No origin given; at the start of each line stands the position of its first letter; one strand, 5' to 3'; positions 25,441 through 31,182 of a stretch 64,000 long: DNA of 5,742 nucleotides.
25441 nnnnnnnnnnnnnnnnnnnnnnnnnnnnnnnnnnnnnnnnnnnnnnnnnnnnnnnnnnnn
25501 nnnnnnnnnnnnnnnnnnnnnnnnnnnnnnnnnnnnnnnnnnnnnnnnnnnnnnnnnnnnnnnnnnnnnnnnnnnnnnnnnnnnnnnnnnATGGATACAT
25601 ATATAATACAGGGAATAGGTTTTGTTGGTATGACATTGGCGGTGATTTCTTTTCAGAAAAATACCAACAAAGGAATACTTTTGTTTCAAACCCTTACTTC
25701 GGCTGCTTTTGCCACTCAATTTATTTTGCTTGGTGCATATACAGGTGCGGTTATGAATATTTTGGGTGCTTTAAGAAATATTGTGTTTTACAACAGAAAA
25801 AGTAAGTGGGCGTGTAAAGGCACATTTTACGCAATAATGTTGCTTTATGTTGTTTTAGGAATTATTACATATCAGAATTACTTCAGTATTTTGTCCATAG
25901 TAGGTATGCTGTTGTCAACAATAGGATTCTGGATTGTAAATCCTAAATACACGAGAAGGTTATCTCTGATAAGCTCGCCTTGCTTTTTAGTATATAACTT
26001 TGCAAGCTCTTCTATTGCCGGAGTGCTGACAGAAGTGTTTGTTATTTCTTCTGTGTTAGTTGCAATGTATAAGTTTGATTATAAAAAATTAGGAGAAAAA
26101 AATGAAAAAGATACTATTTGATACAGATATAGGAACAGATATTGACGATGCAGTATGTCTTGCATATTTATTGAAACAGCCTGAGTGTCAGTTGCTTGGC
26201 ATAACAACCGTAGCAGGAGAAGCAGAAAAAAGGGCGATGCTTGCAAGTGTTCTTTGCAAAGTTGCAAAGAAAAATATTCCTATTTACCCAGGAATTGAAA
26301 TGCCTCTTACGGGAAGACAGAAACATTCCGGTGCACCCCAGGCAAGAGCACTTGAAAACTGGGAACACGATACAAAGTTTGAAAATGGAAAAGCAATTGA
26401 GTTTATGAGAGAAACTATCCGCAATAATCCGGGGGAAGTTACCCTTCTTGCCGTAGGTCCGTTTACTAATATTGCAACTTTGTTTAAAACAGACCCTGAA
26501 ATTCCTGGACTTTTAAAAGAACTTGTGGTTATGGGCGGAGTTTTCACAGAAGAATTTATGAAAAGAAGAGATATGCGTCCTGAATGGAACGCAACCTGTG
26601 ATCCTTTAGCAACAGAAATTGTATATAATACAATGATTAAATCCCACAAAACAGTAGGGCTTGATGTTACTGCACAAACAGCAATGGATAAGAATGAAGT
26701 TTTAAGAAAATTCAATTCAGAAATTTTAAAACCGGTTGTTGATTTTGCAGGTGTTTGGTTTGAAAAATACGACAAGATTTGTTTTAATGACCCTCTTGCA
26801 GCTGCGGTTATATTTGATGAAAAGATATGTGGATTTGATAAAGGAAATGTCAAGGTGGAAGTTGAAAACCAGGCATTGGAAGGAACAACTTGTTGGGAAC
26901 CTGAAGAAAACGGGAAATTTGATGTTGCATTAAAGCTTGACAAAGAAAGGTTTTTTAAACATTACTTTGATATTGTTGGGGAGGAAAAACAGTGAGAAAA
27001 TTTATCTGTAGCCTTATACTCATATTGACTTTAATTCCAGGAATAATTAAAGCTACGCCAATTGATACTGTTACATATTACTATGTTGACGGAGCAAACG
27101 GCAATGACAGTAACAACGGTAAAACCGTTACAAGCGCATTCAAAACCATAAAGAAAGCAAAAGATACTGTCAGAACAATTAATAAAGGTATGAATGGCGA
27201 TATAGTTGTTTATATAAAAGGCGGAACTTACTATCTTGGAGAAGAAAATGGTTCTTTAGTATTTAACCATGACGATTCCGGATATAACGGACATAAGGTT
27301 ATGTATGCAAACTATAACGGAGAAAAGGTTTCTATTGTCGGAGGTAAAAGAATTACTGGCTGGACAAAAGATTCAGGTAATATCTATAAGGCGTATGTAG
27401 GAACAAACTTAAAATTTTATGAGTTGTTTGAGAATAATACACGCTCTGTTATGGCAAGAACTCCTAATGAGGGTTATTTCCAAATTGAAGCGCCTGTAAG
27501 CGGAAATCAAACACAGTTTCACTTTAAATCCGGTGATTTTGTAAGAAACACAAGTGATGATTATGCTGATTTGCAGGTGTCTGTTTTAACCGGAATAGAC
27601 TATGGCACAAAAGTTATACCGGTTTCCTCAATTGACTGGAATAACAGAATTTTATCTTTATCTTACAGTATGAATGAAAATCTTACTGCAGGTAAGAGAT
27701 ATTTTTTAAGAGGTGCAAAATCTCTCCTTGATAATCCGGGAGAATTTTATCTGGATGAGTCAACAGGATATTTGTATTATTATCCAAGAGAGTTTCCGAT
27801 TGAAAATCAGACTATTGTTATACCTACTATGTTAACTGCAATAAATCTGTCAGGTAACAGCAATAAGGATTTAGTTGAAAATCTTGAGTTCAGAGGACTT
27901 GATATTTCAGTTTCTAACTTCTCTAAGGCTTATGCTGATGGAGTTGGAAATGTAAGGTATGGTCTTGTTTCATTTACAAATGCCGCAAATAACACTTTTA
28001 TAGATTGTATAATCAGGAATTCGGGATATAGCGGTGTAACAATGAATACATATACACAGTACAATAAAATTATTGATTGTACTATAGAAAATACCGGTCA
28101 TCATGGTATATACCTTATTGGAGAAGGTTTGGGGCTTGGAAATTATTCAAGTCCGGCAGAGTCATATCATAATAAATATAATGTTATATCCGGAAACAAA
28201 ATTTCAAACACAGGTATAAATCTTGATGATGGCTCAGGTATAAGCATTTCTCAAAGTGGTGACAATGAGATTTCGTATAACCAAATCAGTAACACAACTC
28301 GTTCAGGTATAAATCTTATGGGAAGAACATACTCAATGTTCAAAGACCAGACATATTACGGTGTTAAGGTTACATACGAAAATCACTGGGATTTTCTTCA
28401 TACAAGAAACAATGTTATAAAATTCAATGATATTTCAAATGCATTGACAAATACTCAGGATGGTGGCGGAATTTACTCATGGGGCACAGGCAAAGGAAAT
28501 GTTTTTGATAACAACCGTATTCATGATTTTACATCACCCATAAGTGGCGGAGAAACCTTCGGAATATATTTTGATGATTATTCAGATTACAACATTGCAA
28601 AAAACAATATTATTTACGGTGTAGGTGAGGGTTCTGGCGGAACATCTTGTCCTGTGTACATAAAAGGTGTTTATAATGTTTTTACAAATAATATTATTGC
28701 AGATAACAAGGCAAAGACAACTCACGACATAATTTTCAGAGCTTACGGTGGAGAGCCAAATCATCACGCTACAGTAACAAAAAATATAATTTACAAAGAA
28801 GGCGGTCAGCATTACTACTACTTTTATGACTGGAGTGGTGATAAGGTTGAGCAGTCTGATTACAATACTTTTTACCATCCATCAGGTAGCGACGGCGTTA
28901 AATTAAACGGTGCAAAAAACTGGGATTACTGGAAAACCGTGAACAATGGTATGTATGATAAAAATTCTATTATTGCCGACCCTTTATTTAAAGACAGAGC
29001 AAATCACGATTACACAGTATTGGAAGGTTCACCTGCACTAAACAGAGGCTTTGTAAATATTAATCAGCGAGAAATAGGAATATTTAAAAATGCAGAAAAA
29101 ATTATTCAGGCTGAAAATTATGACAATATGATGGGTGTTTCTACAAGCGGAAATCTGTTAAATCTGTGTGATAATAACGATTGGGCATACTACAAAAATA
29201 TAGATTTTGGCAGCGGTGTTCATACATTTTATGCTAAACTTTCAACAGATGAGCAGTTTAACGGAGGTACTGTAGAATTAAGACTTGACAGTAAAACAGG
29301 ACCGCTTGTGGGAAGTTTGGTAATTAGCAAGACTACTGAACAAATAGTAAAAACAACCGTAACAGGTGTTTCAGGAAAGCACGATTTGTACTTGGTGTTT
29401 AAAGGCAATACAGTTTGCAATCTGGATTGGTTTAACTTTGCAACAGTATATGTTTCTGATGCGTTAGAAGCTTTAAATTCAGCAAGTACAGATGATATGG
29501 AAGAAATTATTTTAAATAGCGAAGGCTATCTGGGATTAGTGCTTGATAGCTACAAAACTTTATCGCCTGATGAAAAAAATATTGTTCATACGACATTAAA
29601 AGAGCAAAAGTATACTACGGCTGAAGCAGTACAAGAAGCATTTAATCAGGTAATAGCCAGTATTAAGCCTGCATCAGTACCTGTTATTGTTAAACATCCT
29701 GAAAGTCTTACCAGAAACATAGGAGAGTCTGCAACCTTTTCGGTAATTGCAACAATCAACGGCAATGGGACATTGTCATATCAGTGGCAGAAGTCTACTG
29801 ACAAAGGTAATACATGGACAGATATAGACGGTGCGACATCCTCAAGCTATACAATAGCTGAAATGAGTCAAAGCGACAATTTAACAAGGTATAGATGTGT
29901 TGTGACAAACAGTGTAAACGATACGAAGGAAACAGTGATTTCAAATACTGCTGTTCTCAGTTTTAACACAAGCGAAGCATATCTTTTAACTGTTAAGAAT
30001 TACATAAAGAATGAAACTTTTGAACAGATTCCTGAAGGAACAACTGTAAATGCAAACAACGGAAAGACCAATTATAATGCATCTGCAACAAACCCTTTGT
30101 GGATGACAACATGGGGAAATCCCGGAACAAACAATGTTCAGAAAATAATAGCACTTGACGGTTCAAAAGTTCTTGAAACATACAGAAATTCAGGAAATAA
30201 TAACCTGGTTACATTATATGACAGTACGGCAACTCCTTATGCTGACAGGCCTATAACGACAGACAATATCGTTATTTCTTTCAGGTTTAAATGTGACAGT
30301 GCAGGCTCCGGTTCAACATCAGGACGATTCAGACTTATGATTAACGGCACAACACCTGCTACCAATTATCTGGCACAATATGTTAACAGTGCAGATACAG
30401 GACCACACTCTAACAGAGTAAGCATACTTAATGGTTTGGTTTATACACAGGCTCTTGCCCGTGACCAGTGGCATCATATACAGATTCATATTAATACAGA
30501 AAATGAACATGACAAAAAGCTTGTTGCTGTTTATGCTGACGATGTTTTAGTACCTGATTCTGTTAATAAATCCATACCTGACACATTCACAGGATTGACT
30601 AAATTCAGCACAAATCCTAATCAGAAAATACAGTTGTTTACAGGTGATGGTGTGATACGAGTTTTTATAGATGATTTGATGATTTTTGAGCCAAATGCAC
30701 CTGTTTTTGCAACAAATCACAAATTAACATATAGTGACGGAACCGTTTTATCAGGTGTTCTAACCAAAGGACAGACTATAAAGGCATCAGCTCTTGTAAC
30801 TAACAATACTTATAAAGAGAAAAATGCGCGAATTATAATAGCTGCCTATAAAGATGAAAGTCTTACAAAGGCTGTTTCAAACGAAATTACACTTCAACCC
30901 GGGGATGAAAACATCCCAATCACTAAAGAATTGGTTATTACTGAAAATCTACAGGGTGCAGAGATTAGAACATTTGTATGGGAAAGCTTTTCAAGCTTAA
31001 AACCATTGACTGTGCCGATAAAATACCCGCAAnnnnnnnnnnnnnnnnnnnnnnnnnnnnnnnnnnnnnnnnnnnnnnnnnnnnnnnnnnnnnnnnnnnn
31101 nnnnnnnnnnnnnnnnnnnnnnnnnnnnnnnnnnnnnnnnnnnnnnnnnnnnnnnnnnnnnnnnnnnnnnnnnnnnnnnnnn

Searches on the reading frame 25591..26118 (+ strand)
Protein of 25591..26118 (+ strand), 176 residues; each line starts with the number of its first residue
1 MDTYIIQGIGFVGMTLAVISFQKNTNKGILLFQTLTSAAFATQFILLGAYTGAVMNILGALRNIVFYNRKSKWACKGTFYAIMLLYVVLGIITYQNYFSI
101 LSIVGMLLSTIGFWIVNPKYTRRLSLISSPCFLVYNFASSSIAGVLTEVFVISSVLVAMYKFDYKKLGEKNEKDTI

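Call 14: search_protein_families(library=pfam, proteins=[window:25591-26118:+], max_evalue=0.001)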
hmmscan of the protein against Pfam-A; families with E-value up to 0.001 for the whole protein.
window:25591-26118:+ (176 aa): 1 family
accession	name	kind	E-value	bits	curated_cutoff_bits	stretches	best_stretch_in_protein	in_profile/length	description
PF10688.14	Imp-YgjV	-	3.9e-39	134.4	23.5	1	5-164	2-157/159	Bacterial inner membrane protein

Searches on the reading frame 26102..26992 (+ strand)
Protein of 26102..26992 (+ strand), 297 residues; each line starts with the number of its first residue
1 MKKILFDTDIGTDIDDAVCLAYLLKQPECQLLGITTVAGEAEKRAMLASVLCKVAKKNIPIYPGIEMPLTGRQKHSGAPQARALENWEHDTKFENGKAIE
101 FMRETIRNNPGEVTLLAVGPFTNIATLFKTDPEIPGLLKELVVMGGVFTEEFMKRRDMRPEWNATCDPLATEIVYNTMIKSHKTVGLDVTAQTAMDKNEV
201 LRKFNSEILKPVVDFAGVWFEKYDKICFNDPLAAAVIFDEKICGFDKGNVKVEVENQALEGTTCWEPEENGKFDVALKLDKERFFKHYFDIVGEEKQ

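Call 14: search_protein_families(library=pfam, proteins=[window:26102-26992:+], max_evalue=0.001)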
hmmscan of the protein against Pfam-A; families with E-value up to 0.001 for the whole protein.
window:26102-26992:+ (297 aa): 1 family
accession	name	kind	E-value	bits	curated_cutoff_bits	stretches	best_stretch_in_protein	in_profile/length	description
PF01156.24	IU_nuc_hydro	-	1.5e-55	189.4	34.2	1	4-286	1-297/297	Inosine-uridine preferring nucleoside hydrolase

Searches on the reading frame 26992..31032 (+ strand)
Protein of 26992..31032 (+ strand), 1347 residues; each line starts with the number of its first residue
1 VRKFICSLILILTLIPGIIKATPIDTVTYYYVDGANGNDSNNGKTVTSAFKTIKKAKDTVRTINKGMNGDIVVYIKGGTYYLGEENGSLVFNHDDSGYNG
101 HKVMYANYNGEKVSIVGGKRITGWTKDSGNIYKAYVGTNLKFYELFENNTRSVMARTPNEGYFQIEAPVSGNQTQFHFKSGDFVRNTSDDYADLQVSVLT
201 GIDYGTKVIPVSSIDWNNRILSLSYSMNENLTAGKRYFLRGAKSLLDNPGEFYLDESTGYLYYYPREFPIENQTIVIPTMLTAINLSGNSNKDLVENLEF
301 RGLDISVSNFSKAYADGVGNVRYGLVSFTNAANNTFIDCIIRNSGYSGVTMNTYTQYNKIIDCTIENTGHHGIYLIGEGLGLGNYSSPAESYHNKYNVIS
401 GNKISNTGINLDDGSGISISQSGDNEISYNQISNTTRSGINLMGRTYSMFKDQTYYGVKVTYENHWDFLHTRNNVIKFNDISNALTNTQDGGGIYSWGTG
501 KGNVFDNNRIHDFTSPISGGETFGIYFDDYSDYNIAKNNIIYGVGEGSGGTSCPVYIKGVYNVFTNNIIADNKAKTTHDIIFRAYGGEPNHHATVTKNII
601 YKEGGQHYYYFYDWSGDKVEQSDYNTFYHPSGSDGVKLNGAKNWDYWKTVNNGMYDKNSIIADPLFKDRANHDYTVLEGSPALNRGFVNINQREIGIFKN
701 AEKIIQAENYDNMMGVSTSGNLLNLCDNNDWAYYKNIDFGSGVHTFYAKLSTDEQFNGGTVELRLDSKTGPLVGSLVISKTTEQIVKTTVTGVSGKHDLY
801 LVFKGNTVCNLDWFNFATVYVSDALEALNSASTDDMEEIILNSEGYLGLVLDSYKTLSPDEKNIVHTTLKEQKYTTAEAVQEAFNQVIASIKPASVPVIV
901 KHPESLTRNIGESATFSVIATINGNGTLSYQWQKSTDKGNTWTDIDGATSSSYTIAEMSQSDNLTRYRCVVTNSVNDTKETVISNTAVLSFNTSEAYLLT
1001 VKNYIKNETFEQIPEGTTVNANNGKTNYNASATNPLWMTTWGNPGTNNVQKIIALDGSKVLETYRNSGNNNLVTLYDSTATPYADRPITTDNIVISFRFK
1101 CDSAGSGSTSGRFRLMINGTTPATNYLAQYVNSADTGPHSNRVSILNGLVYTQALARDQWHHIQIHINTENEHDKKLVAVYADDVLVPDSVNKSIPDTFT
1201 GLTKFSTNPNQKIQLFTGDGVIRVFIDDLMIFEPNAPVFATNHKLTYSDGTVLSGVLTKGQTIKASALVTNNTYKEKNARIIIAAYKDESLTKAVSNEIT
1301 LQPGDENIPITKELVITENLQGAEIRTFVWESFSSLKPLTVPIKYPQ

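Call 14: search_protein_families(library=pfam, proteins=[window:26992-31032:+], max_evalue=0.001)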
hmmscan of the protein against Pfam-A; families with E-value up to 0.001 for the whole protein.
window:26992-31032:+ (1347 aa): 5 families
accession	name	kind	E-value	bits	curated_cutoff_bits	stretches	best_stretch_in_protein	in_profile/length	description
PF03422.21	CBM_6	-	2.8e-21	76.5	28.9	1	706-817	1-124/125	Carbohydrate binding module (family 6)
PF13229.12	Beta_helix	-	3.8e-10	40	25.9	2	320-446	43-148/158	Right handed beta helix region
PF13927.12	Ig_3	-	1.1e-06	29.5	30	1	897-973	2-78/78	Immunoglobulin domain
PF21231.2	GH141_M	-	4e-05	24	27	1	236-266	126-156/156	GH141 insertion domain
PF07679.22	I-set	-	0.0003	21.2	23.7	1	897-981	1-85/90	Immunoglobulin I-set domain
